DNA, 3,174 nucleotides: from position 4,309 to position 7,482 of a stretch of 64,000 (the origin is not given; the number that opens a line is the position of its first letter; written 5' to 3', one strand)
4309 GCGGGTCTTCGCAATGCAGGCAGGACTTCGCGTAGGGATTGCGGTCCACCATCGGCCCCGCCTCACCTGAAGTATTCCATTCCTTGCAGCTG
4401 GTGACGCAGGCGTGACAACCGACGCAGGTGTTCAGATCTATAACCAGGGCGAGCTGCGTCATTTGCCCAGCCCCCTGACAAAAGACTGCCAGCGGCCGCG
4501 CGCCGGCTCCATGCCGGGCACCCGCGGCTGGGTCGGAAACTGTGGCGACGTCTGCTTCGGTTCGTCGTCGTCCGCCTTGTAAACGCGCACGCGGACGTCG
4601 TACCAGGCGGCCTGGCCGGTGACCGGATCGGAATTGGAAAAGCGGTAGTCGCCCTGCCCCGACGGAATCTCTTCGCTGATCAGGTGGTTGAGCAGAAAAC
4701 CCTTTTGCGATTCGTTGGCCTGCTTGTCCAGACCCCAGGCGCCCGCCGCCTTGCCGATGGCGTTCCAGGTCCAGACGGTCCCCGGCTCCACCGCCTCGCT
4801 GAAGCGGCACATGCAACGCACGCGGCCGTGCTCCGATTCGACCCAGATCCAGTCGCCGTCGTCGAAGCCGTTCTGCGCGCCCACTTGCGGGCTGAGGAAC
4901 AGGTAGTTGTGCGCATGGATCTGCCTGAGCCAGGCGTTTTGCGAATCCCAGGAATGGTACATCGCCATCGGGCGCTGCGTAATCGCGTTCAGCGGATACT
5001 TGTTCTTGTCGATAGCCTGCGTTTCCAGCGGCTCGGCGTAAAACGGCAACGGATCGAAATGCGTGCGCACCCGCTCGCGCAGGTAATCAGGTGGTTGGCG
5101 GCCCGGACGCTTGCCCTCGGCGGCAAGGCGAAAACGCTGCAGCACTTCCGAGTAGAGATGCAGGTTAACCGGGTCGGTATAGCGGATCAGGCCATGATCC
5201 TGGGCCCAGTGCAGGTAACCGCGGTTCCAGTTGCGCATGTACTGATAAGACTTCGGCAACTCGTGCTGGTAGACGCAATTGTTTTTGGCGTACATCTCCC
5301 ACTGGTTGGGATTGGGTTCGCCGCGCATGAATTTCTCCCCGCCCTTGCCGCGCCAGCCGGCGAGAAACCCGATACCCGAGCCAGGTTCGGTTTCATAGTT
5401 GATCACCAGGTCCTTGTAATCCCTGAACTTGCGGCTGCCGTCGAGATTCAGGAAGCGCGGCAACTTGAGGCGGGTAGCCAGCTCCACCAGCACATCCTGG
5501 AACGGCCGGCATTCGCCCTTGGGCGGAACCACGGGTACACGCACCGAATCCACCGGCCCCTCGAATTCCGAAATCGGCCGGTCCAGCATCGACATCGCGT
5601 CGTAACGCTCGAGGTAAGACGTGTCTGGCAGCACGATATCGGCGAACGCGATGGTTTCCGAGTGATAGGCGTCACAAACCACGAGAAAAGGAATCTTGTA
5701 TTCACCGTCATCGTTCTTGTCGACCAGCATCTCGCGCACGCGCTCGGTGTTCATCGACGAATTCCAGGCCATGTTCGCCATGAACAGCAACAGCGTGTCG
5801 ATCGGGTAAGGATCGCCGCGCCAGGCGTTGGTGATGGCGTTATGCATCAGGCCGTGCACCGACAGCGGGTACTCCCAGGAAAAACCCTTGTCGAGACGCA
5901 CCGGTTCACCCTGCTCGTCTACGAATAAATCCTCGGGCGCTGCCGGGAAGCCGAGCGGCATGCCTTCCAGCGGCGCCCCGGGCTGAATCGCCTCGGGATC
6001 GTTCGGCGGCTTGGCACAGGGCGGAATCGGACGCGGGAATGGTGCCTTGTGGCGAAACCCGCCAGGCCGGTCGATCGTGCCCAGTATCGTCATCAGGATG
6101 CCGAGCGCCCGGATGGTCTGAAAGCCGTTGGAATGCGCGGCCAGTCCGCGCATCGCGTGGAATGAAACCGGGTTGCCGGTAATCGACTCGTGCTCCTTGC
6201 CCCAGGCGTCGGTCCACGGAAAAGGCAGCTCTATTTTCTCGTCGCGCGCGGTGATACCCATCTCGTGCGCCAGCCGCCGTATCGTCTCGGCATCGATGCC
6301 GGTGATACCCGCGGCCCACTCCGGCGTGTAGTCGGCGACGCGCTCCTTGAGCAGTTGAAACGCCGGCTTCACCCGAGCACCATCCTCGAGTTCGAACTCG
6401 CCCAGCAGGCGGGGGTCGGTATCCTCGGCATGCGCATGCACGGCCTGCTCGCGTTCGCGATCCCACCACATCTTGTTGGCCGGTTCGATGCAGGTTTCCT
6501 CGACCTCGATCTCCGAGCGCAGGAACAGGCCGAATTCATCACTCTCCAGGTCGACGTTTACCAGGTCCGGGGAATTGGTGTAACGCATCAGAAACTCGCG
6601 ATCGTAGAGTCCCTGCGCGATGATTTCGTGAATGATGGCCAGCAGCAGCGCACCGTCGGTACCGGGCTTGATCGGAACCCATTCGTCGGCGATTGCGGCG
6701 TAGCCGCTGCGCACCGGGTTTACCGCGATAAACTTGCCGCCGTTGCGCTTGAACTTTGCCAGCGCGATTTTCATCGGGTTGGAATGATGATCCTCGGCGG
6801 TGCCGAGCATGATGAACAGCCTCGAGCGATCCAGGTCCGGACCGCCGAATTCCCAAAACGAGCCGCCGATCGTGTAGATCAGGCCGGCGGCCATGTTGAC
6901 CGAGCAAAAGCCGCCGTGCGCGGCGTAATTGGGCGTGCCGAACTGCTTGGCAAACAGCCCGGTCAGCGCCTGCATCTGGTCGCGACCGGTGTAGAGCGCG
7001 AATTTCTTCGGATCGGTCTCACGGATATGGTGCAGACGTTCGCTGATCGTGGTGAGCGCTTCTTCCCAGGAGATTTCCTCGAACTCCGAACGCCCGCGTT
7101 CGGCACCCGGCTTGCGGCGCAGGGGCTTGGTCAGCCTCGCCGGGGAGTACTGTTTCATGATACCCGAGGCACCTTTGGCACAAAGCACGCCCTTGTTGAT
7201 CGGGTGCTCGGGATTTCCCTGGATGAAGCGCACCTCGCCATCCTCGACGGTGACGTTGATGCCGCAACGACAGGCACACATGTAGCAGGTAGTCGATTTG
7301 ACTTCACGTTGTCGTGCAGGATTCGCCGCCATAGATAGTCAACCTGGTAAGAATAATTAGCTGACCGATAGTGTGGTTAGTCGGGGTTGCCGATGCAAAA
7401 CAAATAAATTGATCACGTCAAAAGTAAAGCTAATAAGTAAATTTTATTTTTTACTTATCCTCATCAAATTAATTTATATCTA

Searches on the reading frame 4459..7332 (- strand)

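Call 8: search_protein_families(library=pfam, proteins=[window:4459-7332:-])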
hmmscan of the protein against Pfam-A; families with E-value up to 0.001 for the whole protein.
window:4459-7332:- (957 aa): 3 families
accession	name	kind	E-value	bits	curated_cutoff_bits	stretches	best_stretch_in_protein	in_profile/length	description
PF00384.28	Molybdopterin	-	4.5e-32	111.9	24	1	66-620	1-352/353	Molybdopterin oxidoreductase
PF04879.21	Molybdop_Fe4S4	-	4.1e-17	62.3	22.7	1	11-62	3-54/55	Molybdopterin oxidoreductase Fe4S4 domain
PF01568.27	Molydop_binding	-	9.6e-11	42.1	26.8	1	783-886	3-94/110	Molydopterin dinucleotide binding domain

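Call 9: search_protein_families(library=ncbifam, proteins=[window:4459-7332:-])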
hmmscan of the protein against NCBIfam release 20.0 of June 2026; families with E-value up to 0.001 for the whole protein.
window:4459-7332:- (957 aa): 27 families (the best 25 are shown)
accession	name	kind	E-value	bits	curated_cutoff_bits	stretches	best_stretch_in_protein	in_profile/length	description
NF012032.0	PRK15488.1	equivalog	1.4e-71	241.6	694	3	9-254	42-283/759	thiosulfate reductase PhsA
TIGR01591.1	Fdh-alpha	equivalog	8.7e-52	176.1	666.25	3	14-252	1-238/672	formate dehydrogenase subunit alpha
TIGR02166.1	dmsA_ynfE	subfamily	8.9e-51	172.9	777.7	3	7-252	39-299/794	DMSO/selenate family reductase complex A subunit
TIGR03479.1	DMSO_red_II_alp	subfamily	1.1e-43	149.5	984.75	2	12-361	59-424/913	molybdopterin-dependent oxidoreductase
TIGR01553.1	formate-DH-alph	equivalog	9.5e-40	136.2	814.2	2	166-425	218-438/1009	formate dehydrogenase-N subunit alpha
NF041714.1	arsenate_red_ArrA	equivalog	3.3e-39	134.7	1600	2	11-254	50-298/848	arsenate respiratory reductase molybdopterin-containing subunit ArrA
NF041783.2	mnquin_red_QrcB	equivalog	5.7e-37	127.2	440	2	9-241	50-281/695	menaquinone reductase molybdopterin-binding-like subunit QrcB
NF047855.1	AssmNtatRedNasC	equivalog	4.9e-34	117.6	1100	2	7-267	16-278/708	assimilatory nitrate reductase catalytic subunit NasC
TIGR00509.1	bisC_fam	subfamily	1.6e-33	116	1017.55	2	190-253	196-260/772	molybdopterin guanine dinucleotide-containing S/N-oxide reductase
NF011567.1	PRK14991.1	equivalog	1.7e-33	115.5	1750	2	124-363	238-498/1022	tetrathionate reductase subunit TtrA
NF041513.1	formate_DH_Act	exception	1.1e-32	112.8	1400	2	166-425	209-467/1067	formate dehydrogenase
NF011566.1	PRK14990.1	exception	2.5e-32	111.8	1600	1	8-253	56-320/814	dimethylsulfoxide reductase subunit A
NF041884.1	selenate_YnfF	exception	2.5e-29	101.7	1650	1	3-252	38-299/798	selenate/tellurate reductase subunit YnfF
NF041885.1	selenate_YnfE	exception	2.8e-29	101.5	1675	1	4-252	42-306/805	selenate/tellurate reductase subunit YnfE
NF041323.1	Nitr_red_NasA_Halo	equivalog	8.6e-28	97.3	1000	2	19-262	3-246/673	assimilatory nitrate reductase NasA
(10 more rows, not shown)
